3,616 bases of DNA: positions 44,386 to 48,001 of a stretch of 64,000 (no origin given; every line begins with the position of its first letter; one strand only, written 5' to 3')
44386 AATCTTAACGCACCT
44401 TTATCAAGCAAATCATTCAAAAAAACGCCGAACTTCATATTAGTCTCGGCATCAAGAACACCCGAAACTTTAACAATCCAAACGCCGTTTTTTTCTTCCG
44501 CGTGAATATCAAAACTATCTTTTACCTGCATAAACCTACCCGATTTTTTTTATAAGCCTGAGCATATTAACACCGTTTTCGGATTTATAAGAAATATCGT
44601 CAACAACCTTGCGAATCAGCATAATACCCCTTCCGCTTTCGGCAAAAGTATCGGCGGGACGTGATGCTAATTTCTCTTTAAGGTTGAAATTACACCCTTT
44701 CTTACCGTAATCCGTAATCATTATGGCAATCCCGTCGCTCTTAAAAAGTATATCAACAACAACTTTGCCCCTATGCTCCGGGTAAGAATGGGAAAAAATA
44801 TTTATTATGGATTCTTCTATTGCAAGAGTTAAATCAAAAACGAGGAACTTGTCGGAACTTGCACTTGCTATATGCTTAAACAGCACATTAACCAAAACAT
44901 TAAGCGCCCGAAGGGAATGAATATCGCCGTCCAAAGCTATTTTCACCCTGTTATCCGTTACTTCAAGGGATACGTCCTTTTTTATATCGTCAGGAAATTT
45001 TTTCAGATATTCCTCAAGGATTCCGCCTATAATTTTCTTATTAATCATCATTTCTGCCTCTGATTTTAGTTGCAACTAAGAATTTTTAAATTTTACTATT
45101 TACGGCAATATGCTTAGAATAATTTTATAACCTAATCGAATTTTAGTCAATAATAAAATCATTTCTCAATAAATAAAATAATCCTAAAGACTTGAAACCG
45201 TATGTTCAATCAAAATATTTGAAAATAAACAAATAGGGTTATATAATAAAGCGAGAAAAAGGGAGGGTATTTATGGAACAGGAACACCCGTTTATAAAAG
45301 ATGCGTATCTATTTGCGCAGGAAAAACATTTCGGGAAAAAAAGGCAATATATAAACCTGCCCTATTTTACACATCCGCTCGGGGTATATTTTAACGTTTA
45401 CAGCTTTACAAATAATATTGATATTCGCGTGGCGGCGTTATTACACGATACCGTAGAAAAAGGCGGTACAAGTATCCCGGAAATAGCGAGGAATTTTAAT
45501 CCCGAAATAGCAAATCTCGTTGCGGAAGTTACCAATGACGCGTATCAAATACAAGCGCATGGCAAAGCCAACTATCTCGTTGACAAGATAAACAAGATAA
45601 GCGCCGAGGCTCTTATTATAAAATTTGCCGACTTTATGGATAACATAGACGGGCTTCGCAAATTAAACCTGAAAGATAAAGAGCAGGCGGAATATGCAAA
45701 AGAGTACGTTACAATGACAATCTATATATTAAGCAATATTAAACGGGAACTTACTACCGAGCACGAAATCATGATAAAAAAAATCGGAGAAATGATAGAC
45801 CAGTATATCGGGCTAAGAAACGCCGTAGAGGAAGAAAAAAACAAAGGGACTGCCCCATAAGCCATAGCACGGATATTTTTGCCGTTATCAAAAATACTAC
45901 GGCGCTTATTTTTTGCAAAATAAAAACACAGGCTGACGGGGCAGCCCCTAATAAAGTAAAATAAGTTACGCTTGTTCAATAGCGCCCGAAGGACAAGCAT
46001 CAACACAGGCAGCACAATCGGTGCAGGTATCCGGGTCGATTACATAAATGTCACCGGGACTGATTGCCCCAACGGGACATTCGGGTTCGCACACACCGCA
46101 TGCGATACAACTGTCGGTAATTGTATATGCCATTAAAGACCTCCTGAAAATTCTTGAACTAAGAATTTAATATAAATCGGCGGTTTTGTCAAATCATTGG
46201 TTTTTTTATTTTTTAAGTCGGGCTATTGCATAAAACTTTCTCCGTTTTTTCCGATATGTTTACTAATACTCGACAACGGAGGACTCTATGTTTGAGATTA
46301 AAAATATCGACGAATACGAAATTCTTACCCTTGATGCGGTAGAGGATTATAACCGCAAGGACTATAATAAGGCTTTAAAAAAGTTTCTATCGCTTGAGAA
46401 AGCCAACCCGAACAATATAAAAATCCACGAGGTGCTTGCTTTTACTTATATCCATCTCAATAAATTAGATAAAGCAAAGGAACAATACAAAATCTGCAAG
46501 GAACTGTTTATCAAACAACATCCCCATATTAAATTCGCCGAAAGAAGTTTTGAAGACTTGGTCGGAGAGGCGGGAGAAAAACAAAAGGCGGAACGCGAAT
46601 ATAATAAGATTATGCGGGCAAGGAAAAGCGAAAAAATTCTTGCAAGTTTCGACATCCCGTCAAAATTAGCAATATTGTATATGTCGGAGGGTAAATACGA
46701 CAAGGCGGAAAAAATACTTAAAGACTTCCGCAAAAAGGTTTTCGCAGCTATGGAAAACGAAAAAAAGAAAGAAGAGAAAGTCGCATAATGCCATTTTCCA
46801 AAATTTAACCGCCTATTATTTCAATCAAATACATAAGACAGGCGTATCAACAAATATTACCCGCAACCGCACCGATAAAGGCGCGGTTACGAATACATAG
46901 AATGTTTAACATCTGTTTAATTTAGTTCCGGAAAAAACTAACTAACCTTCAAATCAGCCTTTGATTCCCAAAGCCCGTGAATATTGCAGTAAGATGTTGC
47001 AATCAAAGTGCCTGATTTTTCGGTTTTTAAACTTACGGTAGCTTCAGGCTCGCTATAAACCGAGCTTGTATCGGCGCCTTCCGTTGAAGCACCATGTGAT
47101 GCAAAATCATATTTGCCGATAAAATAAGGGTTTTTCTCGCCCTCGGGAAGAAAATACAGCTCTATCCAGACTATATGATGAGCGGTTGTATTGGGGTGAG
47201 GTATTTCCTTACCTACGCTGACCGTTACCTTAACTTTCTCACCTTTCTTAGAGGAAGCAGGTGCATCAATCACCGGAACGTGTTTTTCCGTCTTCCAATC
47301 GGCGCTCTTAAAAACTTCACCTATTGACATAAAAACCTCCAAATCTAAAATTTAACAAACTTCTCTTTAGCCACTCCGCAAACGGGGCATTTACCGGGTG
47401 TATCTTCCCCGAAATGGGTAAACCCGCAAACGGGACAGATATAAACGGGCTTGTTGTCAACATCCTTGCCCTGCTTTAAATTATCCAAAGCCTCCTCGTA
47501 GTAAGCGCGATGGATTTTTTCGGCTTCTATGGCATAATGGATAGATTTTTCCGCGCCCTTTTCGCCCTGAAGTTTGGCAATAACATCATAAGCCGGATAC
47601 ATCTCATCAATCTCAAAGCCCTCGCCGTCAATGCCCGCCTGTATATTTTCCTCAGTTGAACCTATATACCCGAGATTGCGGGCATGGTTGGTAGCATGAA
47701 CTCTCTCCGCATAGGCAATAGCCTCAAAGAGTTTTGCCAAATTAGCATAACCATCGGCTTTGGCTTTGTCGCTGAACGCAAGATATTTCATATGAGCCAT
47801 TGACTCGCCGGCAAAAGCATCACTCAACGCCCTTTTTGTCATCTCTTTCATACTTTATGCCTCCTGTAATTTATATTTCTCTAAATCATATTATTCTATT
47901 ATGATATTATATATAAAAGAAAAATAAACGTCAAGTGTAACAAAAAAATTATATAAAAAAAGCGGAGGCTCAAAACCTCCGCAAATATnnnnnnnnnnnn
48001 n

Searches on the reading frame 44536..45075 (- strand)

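Call 13: search_protein_families(library=pfam, proteins=[window:44536-45075:-], max_evalue=0.00001)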
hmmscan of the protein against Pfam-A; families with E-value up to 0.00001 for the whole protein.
window:44536-45075:- (179 aa): 1 family
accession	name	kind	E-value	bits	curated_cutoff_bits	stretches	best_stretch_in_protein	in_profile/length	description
PF13581.12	HATPase_c_2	-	5.1e-18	65.7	27.4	1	70-176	20-127/127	Histidine kinase-like ATPase domain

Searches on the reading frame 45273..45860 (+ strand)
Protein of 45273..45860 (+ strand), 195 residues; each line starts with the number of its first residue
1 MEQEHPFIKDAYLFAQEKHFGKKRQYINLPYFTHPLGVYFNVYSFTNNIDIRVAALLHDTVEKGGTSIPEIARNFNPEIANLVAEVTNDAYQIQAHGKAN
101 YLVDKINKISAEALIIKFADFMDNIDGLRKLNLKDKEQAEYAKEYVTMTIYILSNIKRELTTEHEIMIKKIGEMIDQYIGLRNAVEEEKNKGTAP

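Call 14: search_protein_families(library=pfam, proteins=[window:45273-45860:+], max_evalue=0.00001)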
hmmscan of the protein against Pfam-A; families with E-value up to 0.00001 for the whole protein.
window:45273-45860:+ (195 aa): 2 families
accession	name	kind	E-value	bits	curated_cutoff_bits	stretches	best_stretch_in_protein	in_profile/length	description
PF13328.12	HD_4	-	7.1e-10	39.3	27.2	1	11-144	1-141/156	HD domain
PF01966.28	HD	-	3.5e-06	27.7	22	1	31-123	1-114/116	HD domain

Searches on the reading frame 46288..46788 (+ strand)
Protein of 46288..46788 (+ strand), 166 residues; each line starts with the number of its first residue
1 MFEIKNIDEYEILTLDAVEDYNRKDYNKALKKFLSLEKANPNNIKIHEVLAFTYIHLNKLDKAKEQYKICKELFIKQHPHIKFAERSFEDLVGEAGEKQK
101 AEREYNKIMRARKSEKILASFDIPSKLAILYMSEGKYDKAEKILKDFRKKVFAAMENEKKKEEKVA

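Call 14: search_protein_families(library=pfam, proteins=[window:46288-46788:+], max_evalue=0.00001)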
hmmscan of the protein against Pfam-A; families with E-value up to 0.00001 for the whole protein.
window:46288-46788:+ (166 aa): 3 families
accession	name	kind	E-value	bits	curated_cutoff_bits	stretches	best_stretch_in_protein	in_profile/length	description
PF14559.12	TPR_19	-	4.1e-09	37.1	25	0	24-65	5-46/68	Tetratricopeptide repeat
PF07719.23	TPR_2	-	6.2e-07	29.5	27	0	46-69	3-26/34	Tetratricopeptide repeat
PF13424.12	TPR_12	-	3.5e-06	27.5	30.1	0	50-113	9-76/77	Tetratricopeptide repeat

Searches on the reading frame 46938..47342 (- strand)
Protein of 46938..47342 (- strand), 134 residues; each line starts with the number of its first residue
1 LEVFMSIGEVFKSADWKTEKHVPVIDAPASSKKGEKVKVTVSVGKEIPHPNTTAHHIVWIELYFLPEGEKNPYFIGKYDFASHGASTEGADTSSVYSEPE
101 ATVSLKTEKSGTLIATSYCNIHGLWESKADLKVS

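Call 14: search_protein_families(library=pfam, proteins=[window:46938-47342:-], max_evalue=0.00001)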
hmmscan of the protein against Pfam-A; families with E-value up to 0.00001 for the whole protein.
window:46938-47342:- (134 aa): 1 family
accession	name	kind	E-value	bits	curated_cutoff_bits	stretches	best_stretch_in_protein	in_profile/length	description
PF01880.24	Desulfoferrodox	-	1.1e-34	119.4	22.2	1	14-127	2-97/98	Desulfoferrodoxin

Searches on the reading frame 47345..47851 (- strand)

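Call 14: search_protein_families(library=pfam, proteins=[window:47345-47851:-], max_evalue=0.00001)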
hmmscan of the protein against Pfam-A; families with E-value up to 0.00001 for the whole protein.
window:47345-47851:- (168 aa): 2 families
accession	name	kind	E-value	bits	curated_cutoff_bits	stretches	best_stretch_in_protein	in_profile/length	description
PF02915.23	Rubrerythrin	-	9.3e-22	78.3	22.8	1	9-121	3-136/137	Rubrerythrin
PF21349.2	RUBY_RBDX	-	6.5e-11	41.9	26.5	1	137-165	1-29/30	Rubrerythrin, rubredoxin-like domain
